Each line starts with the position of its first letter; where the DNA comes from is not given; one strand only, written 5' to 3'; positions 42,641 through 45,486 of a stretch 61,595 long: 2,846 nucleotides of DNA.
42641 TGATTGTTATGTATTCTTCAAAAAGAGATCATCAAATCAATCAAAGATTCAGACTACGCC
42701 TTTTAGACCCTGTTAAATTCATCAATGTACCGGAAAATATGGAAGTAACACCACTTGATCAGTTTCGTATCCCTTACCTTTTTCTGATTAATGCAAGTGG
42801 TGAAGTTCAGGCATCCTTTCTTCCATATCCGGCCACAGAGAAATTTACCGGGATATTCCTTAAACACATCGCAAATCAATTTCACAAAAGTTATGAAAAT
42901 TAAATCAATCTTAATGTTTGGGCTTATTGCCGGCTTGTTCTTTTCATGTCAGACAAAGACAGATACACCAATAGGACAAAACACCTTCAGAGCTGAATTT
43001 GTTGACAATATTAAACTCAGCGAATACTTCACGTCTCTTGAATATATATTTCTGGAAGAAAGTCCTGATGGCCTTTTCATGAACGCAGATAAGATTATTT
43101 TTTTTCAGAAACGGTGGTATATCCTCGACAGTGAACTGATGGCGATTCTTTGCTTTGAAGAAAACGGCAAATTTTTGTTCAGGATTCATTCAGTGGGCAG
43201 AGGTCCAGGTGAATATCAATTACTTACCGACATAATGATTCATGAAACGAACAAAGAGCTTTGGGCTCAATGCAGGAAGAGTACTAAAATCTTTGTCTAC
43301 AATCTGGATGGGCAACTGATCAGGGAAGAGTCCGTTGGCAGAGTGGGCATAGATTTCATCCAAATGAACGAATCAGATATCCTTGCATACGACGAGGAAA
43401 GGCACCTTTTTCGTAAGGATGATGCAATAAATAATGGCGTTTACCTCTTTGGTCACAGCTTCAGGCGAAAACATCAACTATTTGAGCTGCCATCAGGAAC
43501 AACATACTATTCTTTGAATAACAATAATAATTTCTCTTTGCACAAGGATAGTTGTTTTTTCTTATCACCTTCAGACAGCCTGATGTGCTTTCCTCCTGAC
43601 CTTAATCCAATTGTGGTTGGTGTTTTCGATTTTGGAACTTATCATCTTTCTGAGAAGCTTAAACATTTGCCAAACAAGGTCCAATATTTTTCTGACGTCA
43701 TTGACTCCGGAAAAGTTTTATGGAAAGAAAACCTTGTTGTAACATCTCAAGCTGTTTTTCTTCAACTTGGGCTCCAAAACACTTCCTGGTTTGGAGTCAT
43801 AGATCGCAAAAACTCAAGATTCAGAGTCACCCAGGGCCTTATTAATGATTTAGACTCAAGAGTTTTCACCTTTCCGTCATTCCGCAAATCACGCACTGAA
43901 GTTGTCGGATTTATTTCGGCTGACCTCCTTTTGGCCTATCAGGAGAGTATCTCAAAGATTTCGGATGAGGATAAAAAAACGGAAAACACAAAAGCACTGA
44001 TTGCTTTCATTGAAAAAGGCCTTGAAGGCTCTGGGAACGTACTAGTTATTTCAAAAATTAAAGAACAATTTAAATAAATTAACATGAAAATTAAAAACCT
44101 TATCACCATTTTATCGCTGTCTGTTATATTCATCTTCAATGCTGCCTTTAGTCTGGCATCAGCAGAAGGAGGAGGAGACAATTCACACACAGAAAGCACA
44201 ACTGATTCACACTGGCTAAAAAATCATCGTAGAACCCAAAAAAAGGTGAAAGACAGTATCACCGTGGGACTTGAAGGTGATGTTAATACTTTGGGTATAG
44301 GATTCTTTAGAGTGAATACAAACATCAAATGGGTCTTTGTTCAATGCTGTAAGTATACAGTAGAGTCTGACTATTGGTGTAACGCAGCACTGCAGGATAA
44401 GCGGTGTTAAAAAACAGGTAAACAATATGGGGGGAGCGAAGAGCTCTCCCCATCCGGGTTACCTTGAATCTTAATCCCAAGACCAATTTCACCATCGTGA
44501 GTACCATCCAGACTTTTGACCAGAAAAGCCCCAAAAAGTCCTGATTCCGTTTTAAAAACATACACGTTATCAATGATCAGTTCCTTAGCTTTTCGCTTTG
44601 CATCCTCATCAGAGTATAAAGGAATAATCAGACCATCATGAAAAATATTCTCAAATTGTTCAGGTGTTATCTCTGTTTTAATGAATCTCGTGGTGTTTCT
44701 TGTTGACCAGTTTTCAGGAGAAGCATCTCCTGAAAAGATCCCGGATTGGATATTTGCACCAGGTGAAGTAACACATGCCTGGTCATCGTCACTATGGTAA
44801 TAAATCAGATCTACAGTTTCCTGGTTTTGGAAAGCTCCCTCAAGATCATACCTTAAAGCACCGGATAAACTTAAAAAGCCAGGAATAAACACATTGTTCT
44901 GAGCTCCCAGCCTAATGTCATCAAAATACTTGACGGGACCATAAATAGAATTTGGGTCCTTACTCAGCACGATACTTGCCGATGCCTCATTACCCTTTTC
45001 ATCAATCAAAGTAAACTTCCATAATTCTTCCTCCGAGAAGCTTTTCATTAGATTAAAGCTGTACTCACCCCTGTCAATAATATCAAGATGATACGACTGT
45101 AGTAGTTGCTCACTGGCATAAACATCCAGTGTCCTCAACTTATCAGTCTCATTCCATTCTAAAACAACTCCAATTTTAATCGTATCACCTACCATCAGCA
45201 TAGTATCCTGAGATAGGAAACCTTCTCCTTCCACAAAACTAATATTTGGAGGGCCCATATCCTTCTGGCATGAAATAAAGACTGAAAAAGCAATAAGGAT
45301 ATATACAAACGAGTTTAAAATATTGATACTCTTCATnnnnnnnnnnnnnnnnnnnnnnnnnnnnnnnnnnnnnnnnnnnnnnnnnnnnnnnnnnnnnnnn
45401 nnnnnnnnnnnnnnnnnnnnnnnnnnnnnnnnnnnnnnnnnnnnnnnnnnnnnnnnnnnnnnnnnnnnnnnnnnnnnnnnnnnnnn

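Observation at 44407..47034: Candidate novel system: ModE-like regulator, stand-alone TiaS-kinase-domain-like protein, polytopic membrane protein and lipoprotein in one operon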

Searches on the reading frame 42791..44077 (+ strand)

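Call 3: search_protein_families(library=pfam, proteins=[window:42791-44077:+], max_evalue=0.1)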
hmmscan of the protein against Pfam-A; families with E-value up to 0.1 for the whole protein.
window:42791-44077:+ (428 aa): 2 families
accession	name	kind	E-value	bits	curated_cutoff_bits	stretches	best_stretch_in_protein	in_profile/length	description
PF17170.10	DUF5128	-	1.7e-28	100.2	22.9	1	72-368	19-315/321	6-bladed beta-propeller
PF16288.11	DUF4934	-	5e-06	27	27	1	74-177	1-101/102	Domain of unknown function (DUF4934)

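Call 4: search_protein_families(library=ncbifam, proteins=[window:42791-44077:+], max_evalue=0.1)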
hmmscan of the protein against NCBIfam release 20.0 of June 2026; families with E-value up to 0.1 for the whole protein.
window:42791-44077:+ (428 aa): 1 family
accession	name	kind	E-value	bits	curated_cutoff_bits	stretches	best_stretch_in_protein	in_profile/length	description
NF035926.1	scyF_NHL_VPEP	equivalog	0.00024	20.4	350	1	95-221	150-274/376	scytonemin biosynthesis PEP-CTERM protein ScyF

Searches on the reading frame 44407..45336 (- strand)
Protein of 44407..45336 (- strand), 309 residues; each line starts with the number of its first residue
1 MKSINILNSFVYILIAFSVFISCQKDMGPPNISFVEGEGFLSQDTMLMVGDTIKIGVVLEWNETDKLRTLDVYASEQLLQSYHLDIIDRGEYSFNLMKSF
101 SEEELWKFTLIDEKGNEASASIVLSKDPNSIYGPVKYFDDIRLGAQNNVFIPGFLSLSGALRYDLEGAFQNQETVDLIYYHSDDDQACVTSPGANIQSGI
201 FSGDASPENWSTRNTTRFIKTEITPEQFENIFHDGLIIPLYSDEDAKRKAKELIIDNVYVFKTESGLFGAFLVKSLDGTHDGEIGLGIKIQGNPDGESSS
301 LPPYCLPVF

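Call 3: search_protein_families(library=pfam, proteins=[window:44407-45336:-], max_evalue=0.1)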
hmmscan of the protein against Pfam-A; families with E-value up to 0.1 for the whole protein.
window:44407-45336:- (309 aa): 0 families

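Call 4: search_protein_families(library=ncbifam, proteins=[window:44407-45336:-], max_evalue=0.1)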
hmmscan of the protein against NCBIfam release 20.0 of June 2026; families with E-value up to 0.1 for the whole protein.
window:44407-45336:- (309 aa): 0 families

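Call 43: search_protein_families(library=pfam, proteins=[window:44407-45336:-], max_evalue=10)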
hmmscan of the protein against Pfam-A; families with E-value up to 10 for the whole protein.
window:44407-45336:- (309 aa): 1 family
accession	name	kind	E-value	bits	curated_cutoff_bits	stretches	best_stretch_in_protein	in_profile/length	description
PF12726.12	SEN1_N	-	0.19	10.4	24.7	1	200-237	135-171/747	SEN1 N terminal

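Call 72: search_solved_structures(query=A4, max_evalue=10)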
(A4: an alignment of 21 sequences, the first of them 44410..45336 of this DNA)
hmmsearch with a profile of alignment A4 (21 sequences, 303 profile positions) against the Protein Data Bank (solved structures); distinct sequences matched with E-value up to 10: 0.

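Call 73: search_protein_families(library=pfam, alignment_id=A4, max_evalue=1)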
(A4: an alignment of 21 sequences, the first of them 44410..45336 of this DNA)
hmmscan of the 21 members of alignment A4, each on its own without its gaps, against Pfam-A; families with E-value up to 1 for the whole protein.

A. member 1, window:44410-45336:- (309 aa): 1 family
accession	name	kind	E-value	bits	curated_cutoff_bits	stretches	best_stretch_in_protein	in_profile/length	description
PF12726.12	SEN1_N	-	0.19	10.4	24.7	1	200-237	135-171/747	SEN1 N terminal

B. families by the number of members that match (of 21 scanned): 13 families
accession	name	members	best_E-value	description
PF15418.12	DUF4625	2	0.057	Domain of unknown function (DUF4625)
PF14725.11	DUF4466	1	0.031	Domain of unknown function (DUF4466)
PF17166.9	DUF5126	1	0.043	Domain of unknown function (DUF5126)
PF14064.11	HmuY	1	0.064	HmuY protein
PF13068.11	DUF3932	1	0.073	Protein of unknown function (DUF3932)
PF17957.7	Big_7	1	0.088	Bacterial Ig domain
PF08727.16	P3A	1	0.1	Poliovirus 3A protein like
PF24214.1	Phage_H_T_join_2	1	0.17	Putative phage head-tail joining protein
PF00868.26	Transglut_N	1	0.17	Transglutaminase family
PF22520.2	Crb2_Tudor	1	0.18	Crb2, Tudor domain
PF12726.12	SEN1_N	1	0.19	SEN1 N terminal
PF17963.7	Big_9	1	0.19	Bacterial Ig domain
PF02210.31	Laminin_G_2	1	0.19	Laminin G domain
